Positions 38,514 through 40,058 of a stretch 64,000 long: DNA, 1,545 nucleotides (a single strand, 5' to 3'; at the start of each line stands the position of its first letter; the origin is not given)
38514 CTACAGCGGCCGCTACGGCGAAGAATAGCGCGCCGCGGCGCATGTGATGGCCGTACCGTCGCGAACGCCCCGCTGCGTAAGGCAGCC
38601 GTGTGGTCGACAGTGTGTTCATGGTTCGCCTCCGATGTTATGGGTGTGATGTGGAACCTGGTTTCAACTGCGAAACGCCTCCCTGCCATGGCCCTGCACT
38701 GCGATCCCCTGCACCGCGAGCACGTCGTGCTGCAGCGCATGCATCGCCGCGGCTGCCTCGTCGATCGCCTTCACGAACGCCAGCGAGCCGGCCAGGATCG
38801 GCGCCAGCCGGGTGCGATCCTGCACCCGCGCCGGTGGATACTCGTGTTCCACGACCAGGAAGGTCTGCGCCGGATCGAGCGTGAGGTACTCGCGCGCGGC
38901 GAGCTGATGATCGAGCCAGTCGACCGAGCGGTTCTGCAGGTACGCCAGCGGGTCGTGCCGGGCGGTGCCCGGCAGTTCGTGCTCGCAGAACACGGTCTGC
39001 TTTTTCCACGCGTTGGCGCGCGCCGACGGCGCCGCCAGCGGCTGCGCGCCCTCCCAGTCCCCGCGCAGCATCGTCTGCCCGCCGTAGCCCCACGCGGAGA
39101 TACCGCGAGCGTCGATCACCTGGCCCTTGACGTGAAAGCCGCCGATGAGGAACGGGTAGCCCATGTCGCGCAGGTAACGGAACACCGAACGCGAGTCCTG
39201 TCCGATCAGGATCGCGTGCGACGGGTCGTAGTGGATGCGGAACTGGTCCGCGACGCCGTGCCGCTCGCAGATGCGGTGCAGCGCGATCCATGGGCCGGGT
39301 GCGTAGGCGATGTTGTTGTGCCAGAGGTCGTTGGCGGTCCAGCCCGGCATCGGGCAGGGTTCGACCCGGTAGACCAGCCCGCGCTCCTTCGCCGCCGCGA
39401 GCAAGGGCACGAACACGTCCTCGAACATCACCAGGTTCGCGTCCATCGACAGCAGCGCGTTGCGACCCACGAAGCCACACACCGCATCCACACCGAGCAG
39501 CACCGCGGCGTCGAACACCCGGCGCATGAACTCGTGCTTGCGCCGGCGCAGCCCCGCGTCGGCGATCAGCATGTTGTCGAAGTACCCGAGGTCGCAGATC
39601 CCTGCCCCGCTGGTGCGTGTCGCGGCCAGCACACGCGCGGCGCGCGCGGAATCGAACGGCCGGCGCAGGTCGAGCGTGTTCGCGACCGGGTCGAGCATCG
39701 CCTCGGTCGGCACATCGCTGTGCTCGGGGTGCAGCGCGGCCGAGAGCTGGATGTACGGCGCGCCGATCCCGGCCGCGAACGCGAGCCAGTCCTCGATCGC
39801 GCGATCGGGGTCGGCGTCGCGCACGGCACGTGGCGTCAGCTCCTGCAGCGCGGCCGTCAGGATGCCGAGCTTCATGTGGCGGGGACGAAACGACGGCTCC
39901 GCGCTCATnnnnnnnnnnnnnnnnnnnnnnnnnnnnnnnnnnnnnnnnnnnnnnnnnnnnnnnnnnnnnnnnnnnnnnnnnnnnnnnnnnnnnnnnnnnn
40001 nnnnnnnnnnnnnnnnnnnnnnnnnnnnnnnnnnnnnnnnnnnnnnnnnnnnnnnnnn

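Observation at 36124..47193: TonB-receptor-linked six-gene 'oxidise, don't hydrolyse' sugar cluster: candidate 3-keto-glycoside (or cyclitol) catabolic system of unknown substrate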

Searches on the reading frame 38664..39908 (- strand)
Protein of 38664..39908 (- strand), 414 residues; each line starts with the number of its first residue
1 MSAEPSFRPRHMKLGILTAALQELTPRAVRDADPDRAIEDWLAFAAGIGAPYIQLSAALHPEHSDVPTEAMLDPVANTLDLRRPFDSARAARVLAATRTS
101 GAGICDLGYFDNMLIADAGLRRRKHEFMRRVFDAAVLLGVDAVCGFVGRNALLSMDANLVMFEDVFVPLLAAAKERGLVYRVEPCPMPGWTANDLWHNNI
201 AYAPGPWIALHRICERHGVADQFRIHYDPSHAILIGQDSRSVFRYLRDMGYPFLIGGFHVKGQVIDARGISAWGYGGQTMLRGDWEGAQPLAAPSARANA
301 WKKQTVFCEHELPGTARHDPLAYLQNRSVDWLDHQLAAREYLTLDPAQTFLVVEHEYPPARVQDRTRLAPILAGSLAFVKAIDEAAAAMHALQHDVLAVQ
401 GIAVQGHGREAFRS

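Call 4: search_protein_families(library=pfam, proteins=[window:38664-39908:-], max_evalue=0.01)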
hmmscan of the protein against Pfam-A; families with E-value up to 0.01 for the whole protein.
window:38664-39908:- (414 aa): 1 family
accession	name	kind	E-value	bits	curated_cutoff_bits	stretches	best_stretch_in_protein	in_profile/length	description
PF01261.30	AP_endonuc_2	-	1.6e-09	38.3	31.1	1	75-261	16-186/249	Xylose isomerase-like TIM barrel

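Call 5: search_protein_families(library=ncbifam, proteins=[window:38664-39908:-], max_evalue=0.01)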
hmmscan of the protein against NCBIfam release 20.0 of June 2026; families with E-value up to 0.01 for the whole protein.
window:38664-39908:- (414 aa): 0 families

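Call 11: search_solved_structures(query=window:38664-39908:-, max_evalue=1, show_alignments=1)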
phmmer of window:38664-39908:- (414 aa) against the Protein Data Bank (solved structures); distinct sequences matched with E-value up to 1: 0.

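Call 17: find_homologous_proteins(query=window:38664-39908:-, max_evalue=0.00001)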
Query window:38664-39908:- (414 aa): 5910 proteins with E <= 0.00001 among 8000 candidates; the best 120 are listed.
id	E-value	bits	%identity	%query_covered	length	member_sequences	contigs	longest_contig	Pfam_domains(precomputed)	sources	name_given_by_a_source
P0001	1.4e-277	938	99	100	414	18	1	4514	PF01261.31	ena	-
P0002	7.5e-227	771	81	100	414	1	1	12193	PF01261.31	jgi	jgi:sugar phosphate isomerase/epimerase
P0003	5.7e-222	755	78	99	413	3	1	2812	PF01261.31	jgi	jgi:sugar phosphate isomerase/epimerase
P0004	1.2e-221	754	80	100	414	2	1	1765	PF01261.31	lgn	-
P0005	1.4e-220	750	79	99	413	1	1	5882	PF01261.31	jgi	jgi:sugar phosphate isomerase/epimerase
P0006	1.5e-220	750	80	100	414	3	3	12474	PF01261.31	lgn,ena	-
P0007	1.9e-220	750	79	100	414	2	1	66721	PF01261.31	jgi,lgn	-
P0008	2.7e-220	750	79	99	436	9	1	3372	PF01261.31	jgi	jgi:sugar phosphate isomerase/epimerase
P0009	3.0e-220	749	78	99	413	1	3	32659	PF01261.31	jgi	jgi:sugar phosphate isomerase/epimerase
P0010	4.3e-220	749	78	99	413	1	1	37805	PF01261.31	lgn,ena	-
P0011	4.4e-220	749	79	99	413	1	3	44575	PF01261.31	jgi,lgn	-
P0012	4.6e-220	749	79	100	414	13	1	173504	PF01261.31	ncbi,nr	ncbi:MAG: TIM barrel protein [Gammaproteobacteria bacterium]|nr:TIM barrel protein [Gammaproteobacte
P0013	4.8e-220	749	78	99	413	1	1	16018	PF01261.31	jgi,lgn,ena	-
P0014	5.2e-220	749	79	99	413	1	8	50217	PF01261.31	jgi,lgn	jgi:sugar phosphate isomerase/epimerase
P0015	5.7e-220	748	79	99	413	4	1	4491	PF01261.31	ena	-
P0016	7.7e-220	748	78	99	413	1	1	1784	PF01261.31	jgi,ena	-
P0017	7.8e-220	748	77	100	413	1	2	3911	PF01261.31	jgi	jgi:sugar phosphate isomerase/epimerase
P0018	1.3e-219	747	78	100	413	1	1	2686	PF01261.31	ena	-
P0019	1.4e-219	747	78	99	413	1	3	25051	PF01261.31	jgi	jgi:sugar phosphate isomerase/epimerase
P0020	2.2e-219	747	78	99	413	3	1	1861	PF01261.31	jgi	jgi:sugar phosphate isomerase/epimerase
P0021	3.9e-219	746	78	99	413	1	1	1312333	PF01261.31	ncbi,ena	-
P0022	5.1e-219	745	78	99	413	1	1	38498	PF01261.31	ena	-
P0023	5.9e-219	745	78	99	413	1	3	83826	PF01261.31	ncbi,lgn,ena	-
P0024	7.3e-219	745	78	99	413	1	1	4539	PF01261.31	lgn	-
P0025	7.3e-219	745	78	100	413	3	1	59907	PF01261.31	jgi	jgi:sugar phosphate isomerase/epimerase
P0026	9.5e-219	744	79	100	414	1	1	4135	PF01261.31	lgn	-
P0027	1.1e-218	744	78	100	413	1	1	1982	PF01261.31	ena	-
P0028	1.2e-218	744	78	99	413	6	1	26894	PF01261.31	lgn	-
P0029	1.2e-218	744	77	100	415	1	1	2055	PF01261.31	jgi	-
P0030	1.8e-218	743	78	100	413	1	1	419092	PF01261.31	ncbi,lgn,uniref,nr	ncbi:TIM barrel protein [Steroidobacter sp. S1-65]|uniref:TIM barrel protein n=1 Tax=Steroidobacter 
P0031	2.8e-218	743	77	99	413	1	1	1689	PF01261.31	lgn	-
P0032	2.9e-218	743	78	99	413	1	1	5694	PF01261.31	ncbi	-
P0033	3.0e-218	743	77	99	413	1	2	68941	PF01261.31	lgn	-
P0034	3.6e-218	743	78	99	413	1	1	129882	PF01261.31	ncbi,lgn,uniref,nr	ncbi:hypothetical protein GCM10011487_67550 [Steroidobacter agaridevorans]|uniref:Xylose isomerase-l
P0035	3.6e-218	743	77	100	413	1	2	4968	PF01261.31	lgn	-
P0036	3.8e-218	742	78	99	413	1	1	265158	PF01261.31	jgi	jgi:sugar phosphate isomerase/epimerase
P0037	4.0e-218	742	77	99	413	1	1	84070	PF01261.31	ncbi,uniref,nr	ncbi:sugar phosphate isomerase/epimerase family protein [Steroidobacter sp.]|uniref:sugar phosphate 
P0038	4.4e-218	742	77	99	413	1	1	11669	PF01261.31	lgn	-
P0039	4.7e-218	742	78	99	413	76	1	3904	PF01261.31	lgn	-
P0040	4.7e-218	742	79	97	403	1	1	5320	PF01261.31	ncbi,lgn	-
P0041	4.9e-218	742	77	100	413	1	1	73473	PF01261.31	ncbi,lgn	ncbi:MAG TPA: TIM barrel protein [Steroidobacter sp.]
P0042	5.1e-218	742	77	99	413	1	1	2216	PF01261.31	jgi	jgi:sugar phosphate isomerase/epimerase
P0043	5.3e-218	742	78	99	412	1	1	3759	PF01261.31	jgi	jgi:sugar phosphate isomerase/epimerase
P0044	6.2e-218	742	77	99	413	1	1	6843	PF01261.31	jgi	jgi:sugar phosphate isomerase/epimerase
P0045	7.0e-218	742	78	100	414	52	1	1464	PF01261.31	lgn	-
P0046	7.5e-218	741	78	100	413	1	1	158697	PF01261.31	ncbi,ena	-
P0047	8.6e-218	741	79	97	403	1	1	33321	PF01261.31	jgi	-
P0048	8.7e-218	741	79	99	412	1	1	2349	PF01261.31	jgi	jgi:sugar phosphate isomerase/epimerase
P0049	9.9e-218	741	77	100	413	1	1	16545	PF01261.31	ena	-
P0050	1.2e-217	741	78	99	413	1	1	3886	PF01261.31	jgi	jgi:sugar phosphate isomerase/epimerase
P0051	1.2e-217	741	78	100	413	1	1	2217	PF01261.31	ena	-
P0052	1.2e-217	741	78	99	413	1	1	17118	PF01261.31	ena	-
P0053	1.3e-217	741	78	99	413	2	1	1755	PF01261.31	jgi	jgi:sugar phosphate isomerase/epimerase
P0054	1.8e-217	740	77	99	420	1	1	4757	PF01261.31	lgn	-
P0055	1.9e-217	740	77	99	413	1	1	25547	PF01261.31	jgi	jgi:sugar phosphate isomerase/epimerase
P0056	2.0e-217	740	77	99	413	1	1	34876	PF01261.31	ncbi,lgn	-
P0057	2.0e-217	740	77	99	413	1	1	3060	PF01261.31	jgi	jgi:sugar phosphate isomerase/epimerase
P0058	2.2e-217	740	78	100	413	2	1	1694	PF01261.31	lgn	-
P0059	2.2e-217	740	77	100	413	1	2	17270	PF01261.31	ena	-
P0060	2.4e-217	740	77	99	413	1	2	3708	PF01261.31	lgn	-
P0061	2.4e-217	740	78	99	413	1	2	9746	PF01261.31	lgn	-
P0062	2.6e-217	740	78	99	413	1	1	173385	PF01261.31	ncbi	-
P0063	3.1e-217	739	78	99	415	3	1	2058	PF01261.31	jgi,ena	-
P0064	3.6e-217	739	78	99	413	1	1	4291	PF01261.31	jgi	jgi:sugar phosphate isomerase/epimerase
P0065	3.9e-217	739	77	99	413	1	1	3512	PF01261.31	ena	-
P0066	4.0e-217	739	78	100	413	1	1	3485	PF01261.31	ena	-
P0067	4.1e-217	739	77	100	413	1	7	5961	PF01261.31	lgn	-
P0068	4.4e-217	739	78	99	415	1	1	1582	PF01261.31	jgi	-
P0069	5.5e-217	739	77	99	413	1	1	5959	PF01261.31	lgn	-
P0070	5.9e-217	739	78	100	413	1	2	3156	PF01261.31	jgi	jgi:sugar phosphate isomerase/epimerase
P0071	6.1e-217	738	78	100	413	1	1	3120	PF01261.31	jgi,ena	-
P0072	6.9e-217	738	77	99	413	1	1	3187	PF01261.31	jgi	jgi:sugar phosphate isomerase/epimerase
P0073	7.0e-217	738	78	100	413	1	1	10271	PF01261.31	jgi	jgi:sugar phosphate isomerase/epimerase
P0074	7.6e-217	738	78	99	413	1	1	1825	PF01261.31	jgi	jgi:sugar phosphate isomerase/epimerase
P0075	7.9e-217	738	78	99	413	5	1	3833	PF01261.31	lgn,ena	-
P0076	8.4e-217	738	78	99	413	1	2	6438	PF01261.31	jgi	jgi:sugar phosphate isomerase/epimerase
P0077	8.9e-217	738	78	99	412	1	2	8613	PF01261.31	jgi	jgi:sugar phosphate isomerase/epimerase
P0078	1.0e-216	738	78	99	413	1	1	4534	PF01261.31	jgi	jgi:sugar phosphate isomerase/epimerase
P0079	1.1e-216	738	79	99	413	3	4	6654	PF01261.31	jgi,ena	jgi:sugar phosphate isomerase/epimerase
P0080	1.1e-216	738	79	97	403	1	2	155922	PF01261.31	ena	-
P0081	1.1e-216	738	78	100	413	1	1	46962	PF01261.31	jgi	jgi:sugar phosphate isomerase/epimerase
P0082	1.1e-216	738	77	99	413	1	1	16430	PF01261.31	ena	-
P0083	1.1e-216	738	76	99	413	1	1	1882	PF01261.31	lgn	-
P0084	1.1e-216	738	78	99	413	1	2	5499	PF01261.31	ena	-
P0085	1.2e-216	738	78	99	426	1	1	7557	PF01261.31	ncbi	-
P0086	1.2e-216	737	77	99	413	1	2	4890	PF01261.31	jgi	jgi:sugar phosphate isomerase/epimerase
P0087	1.2e-216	737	76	99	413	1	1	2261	PF01261.31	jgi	jgi:sugar phosphate isomerase/epimerase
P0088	1.3e-216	737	77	99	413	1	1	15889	PF01261.31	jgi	-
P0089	1.3e-216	737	77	99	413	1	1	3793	PF01261.31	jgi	jgi:sugar phosphate isomerase/epimerase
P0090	1.7e-216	737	77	100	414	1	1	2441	PF01261.31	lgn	-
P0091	1.8e-216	737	77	99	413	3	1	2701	PF01261.31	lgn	-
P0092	1.9e-216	737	78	99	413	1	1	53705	PF01261.31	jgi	jgi:sugar phosphate isomerase/epimerase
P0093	1.9e-216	737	78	99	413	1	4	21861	PF01261.31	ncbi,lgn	-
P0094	2.1e-216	737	77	99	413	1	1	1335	PF01261.31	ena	-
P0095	2.3e-216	737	80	97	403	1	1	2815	PF01261.31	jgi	jgi:sugar phosphate isomerase/epimerase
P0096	2.3e-216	737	77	99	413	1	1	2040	PF01261.31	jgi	jgi:sugar phosphate isomerase/epimerase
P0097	2.5e-216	736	79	97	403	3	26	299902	PF01261.31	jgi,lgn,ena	jgi:sugar phosphate isomerase/epimerase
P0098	2.6e-216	736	77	99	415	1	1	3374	PF01261.31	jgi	jgi:sugar phosphate isomerase/epimerase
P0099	2.6e-216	736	78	100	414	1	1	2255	PF01261.31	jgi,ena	-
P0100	2.6e-216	736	77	100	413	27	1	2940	PF01261.31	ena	-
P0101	3.3e-216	736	77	99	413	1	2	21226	PF01261.31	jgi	jgi:sugar phosphate isomerase/epimerase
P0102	3.3e-216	736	78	99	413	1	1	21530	PF01261.31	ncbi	-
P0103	3.6e-216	736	76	99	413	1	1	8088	PF01261.31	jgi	jgi:sugar phosphate isomerase/epimerase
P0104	4.2e-216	736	77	99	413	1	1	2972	PF01261.31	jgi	jgi:sugar phosphate isomerase/epimerase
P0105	4.4e-216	736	76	99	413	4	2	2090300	PF01261.31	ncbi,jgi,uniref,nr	ncbi:sugar phosphate isomerase/epimerase family protein [Peristeroidobacter soli]|jgi:sugar phosphat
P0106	4.6e-216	736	78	99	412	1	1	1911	PF01261.31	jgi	jgi:sugar phosphate isomerase/epimerase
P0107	4.7e-216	736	77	99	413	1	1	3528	PF01261.31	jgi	jgi:sugar phosphate isomerase/epimerase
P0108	4.8e-216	736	77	99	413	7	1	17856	PF01261.31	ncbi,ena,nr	ncbi:MAG TPA: TIM barrel protein [Steroidobacteraceae bacterium]|nr:TIM barrel protein [Steroidobact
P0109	4.9e-216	735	78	99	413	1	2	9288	PF01261.31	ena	-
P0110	4.9e-216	735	78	100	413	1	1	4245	PF01261.31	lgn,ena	-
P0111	5.6e-216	735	76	100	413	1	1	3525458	PF01261.31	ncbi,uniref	ncbi:sugar phosphate isomerase/epimerase family protein [Steroidobacter flavus]|uniref:Sugar phospha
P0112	5.7e-216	735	78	99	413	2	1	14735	PF01261.31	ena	-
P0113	6.0e-216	735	78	99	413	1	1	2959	PF01261.31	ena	-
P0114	6.1e-216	735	78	99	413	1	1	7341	PF01261.31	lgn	-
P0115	6.2e-216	735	79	99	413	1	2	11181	PF01261.31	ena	-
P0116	6.2e-216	735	77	100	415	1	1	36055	PF01261.31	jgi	jgi:sugar phosphate isomerase/epimerase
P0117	6.3e-216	735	78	100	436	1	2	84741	PF01261.31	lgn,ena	-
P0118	6.5e-216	735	77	99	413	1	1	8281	PF01261.31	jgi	jgi:sugar phosphate isomerase/epimerase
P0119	6.7e-216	735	78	97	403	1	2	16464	PF01261.31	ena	-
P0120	7.0e-216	735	77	99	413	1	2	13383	PF01261.31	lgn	-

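Call 22: find_encoding_contigs(protein=P0105, flank=10000, max_places=3)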
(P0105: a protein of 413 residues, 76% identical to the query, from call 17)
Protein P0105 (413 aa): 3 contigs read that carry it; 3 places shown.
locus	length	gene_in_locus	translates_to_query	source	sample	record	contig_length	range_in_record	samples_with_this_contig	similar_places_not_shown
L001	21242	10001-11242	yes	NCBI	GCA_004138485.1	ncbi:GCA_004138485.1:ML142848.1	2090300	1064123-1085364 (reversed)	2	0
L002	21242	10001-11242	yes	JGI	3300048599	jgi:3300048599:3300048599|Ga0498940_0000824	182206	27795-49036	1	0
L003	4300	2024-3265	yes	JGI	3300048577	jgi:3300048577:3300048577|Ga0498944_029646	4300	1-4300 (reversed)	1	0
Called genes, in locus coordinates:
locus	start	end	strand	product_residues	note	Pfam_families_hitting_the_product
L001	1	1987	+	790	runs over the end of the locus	PF09371:Tex_N, PF22706:Tex_central_region, PF16921:Tex_YqgF, PF14639:YqgF (weak), PF12836:HHH_3, PF17674:HHH_9, PF00575:S1, PF23459:S1_RRP5, +1 more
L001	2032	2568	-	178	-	PF19502:DUF6036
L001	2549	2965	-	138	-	-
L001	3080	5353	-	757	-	PF20245:DUF6600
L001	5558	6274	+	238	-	PF00106:adh_short, PF13561:adh_short_C2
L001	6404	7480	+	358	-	PF00027:cNMP_binding, PF00581:Rhodanese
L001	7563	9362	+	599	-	PF05960:DUF885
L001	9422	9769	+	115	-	PF03960:ArsC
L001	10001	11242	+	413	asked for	PF01261:AP_endonuc_2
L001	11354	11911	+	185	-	PF00857:Isochorismatase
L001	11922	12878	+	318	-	PF01965:DJ-1_PfpI, PF00165:HTH_AraC (faint), PF12833:HTH_18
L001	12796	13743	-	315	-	PF01522:Polysacc_deac_1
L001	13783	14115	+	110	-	PF00085:Thioredoxin, PF13899:Thioredoxin_7 (weak), PF13098:Thioredoxin_2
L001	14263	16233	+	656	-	PF00989:PAS (faint), PF13188:PAS_8 (faint), PF13426:PAS_9 (faint), PF08447:PAS_3, PF00512:HisKA (weak), PF02518:HATPase_c, PF00072:Response_reg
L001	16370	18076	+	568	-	PF07969:Amidohydro_3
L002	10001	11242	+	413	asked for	PF01261:AP_endonuc_2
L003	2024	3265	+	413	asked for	PF01261:AP_endonuc_2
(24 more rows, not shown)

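Call 23: find_related_loci(query=window:38664-39908:-, collection=genome_contigs, flank=10000)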
Query window:38664-39908:- (414 aa) in genome_contigs; peptide patterns used: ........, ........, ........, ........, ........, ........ (x = any residue, [..] = any of these).
599 stretches matched a pattern (row limit reached: there are more); 511 encode a relative of the query (tblastn E <= 1e-3); the best 80 are kept; 80 distinct loci.
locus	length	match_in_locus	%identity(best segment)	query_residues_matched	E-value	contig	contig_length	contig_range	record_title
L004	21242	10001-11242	96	1-414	0e+0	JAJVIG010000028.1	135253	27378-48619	MAG: Pseudomonadales bacterium isolate Bin_69 c_000000000630, whole genome shotgun sequence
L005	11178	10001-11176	96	1-392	0e+0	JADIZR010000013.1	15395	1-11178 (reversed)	MAG: Proteobacteria bacterium isolate AalW_18-Q3-R10-53_BAT3C.245 tig00018523-10-153830, whole genome shotgun sequence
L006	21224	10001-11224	78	7-414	0e+0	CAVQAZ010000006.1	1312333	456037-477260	MAG: uncultured Gammaproteobacteria bacterium isolate MFD09964.bin.1.308 genome assembly, contig: contig_4337, whole gen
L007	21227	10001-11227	78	6-414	0e+0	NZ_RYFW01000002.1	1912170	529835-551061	Peristeroidobacter agariperforans strain KA5-B Scaffold2_1, whole genome shotgun sequence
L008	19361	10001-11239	77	1-414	0e+0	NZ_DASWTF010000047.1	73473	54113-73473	MAG: Steroidobacter sp. isolate SMAG_U3568 k141_293596, whole genome shotgun sequence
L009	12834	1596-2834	78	1-414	0e+0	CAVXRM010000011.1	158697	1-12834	MAG: uncultured Gammaproteobacteria bacterium isolate MFD02134.bin.2.247 genome assembly, contig: contig_81186, whole ge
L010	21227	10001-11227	77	6-414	0e+0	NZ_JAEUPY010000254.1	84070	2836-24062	MAG: Steroidobacter sp. isolate new MAG-237 k141_961896, whole genome shotgun sequence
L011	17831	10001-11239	76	2-414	0e+0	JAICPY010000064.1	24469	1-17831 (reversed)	MAG: Steroidobacter sp. isolate TY_HY_2_bin.4 k141_3582172_length_24469_cov_15.5118, whole genome shotgun sequence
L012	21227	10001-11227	77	6-414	0e+0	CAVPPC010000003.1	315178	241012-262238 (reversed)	MAG: uncultured Gammaproteobacteria bacterium isolate MFD00031.bin.2.145 genome assembly, contig: contig_24058, whole ge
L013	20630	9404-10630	78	6-414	0e+0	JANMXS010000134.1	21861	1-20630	MAG: Burkholderiales bacterium isolate OTE_88_concoct_290_sub OTE_88_k141_1701941, whole genome shotgun sequence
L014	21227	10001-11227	77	6-414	0e+0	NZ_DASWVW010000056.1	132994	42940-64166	MAG: Steroidobacter sp. isolate SMAG_U3640 k141_347744, whole genome shotgun sequence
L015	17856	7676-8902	77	6-414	0e+0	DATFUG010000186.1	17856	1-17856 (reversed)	MAG TPA_asm: Steroidobacteraceae bacterium isolate SMAG_U9431 k141_2714389, whole genome shotgun sequence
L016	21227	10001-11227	76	6-414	0e+0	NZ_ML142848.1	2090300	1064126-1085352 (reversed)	Peristeroidobacter soli strain JW-3 Scaffold1, whole genome shotgun sequence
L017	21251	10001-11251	76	1-414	0e+0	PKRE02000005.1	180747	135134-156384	MAG: Gammaproteobacteria bacterium isolate ZC4RG14 NODE_15_length_180747_cov_40.904528, whole genome shotgun sequence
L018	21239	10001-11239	77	2-414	0e+0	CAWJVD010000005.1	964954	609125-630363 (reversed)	MAG: uncultured Gammaproteobacteria bacterium isolate MFD00964.bin.2.209 genome assembly, contig: contig_7898, whole gen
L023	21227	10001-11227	77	6-414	0e+0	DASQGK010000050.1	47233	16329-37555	MAG TPA_asm: Steroidobacteraceae bacterium isolate SMAG_U11804 k141_164626, whole genome shotgun sequence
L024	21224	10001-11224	78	7-414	0e+0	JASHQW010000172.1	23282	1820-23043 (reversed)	MAG: Gammaproteobacteria bacterium isolate JOPF085 JOPF_AWAY_contig_637792, whole genome shotgun sequence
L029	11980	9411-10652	75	1-414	0e+0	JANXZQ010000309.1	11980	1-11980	MAG: Gammaproteobacteria bacterium isolate GL140_4_metabat_364_sub GL140_4_k141_2927530, whole genome shotgun sequence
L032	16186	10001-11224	77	7-414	0e+0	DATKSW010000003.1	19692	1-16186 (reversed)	MAG TPA_asm: Steroidobacteraceae bacterium isolate SMAG_U14064 k141_1260534, whole genome shotgun sequence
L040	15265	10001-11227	78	6-414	0e+0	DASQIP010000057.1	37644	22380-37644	MAG TPA_asm: Steroidobacteraceae bacterium isolate SMAG_U11862 k141_64939, whole genome shotgun sequence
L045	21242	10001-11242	78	1-414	0e+0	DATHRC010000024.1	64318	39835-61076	MAG TPA_asm: Steroidobacteraceae bacterium isolate SMAG_U12755 k141_773009, whole genome shotgun sequence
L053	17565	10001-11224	76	7-414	0e+0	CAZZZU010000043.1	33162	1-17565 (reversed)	MAG: uncultured Steroidobacteraceae bacterium isolate Brown_AD.bin.6 genome assembly, contig: NODE_71_length_33162_cov_7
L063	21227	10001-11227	77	6-414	0e+0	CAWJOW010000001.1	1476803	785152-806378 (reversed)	MAG: uncultured Gammaproteobacteria bacterium isolate MFD04463.bin.1.82 genome assembly, contig: contig_20447, whole gen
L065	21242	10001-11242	74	1-414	0e+0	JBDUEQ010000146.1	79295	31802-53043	MAG: Gammaproteobacteria bacterium isolate cluster4_bin.99 NODE_182_length_79295_cov_11.801161, whole genome shotgun seq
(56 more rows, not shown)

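Call 26: search_protein_representatives(protein=window:38664-39908:-)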
Query: 414 residues. Proteins with E-value up to 0.001 (for the whole library): 648; up to 1e-10: 362; up to 1e-30: 132. The best 150 are listed.
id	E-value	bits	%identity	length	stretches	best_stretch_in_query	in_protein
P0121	5.8e-183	624.9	66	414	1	4-414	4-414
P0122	5.5e-145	499.8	74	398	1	6-291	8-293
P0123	7.3e-142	489.5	69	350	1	67-414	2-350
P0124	1.4e-139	481.9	72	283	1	133-414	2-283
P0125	6.7e-118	410.5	74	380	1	128-370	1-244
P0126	7.3e-118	410.4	69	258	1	5-259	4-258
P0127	7.5e-101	354.4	45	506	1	8-397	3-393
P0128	1.6e-100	353.3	67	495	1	137-356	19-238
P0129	2.2e-96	339.6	52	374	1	5-358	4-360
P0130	5.4e-90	318.6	74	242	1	130-313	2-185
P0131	1.1e-87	311.0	72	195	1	221-414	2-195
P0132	2.9e-87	309.6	71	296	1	128-313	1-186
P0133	2.0e-83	297.0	51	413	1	6-360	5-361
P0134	3.0e-83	296.4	76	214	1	155-315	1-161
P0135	1.4e-82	294.2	71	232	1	187-364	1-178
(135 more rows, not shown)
